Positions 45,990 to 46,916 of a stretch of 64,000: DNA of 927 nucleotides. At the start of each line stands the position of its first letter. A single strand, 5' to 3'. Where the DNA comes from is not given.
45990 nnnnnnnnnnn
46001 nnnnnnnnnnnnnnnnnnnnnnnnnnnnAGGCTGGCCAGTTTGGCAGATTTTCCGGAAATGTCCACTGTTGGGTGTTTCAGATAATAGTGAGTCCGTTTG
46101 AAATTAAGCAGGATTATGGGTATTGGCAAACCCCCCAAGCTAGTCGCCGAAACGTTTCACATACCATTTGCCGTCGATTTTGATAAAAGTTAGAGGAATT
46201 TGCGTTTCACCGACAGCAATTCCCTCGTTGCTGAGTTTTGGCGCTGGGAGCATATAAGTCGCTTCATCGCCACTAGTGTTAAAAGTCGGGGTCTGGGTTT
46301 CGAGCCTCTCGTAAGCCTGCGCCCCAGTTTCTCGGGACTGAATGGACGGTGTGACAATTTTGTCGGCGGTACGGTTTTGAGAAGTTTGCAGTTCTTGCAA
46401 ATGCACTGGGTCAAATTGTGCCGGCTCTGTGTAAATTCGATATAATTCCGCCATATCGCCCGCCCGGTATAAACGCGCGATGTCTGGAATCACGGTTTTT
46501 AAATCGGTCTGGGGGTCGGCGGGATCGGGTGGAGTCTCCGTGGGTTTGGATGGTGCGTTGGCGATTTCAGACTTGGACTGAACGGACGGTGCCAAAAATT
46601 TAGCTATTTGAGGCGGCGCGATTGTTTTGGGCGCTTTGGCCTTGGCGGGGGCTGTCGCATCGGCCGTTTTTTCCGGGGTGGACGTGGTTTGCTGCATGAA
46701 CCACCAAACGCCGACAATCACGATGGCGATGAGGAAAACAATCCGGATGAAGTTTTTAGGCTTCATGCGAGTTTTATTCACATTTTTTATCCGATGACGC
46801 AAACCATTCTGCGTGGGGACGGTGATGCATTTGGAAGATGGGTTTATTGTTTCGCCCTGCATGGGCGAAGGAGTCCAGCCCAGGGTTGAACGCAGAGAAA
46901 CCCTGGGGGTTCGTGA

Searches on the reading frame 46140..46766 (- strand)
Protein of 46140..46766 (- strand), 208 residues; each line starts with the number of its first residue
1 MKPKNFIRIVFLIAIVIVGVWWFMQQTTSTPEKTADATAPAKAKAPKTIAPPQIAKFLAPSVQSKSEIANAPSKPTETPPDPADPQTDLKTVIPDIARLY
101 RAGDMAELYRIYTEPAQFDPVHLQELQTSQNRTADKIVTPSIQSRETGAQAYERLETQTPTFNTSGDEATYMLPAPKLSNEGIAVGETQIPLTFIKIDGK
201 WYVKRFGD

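Call 10: search_protein_families(library=pfam, proteins=[window:46140-46766:-], max_evalue=1)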
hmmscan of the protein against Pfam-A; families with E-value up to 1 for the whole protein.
window:46140-46766:- (208 aa): 5 families
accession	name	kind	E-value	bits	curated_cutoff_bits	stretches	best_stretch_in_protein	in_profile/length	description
PF14221.11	DUF4330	-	0.06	13.9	27.6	1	9-68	21-82/167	Domain of unknown function (DUF4330)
PF02270.21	TFIIF_beta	-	0.16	12.5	23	1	84-111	33-60/65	TFIIF, beta subunit HTH domain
PF12716.12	Apq12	-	0.17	12.3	25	1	5-24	34-53/54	Nuclear pore assembly and biogenesis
PF04277.18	OAD_gamma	-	0.34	12.1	27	0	9-61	13-57/76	Oxaloacetate decarboxylase, gamma chain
PF10907.13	DUF2749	-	0.4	11.2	25.5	1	1-42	1-49/72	Protein of unknown function (DUF2749)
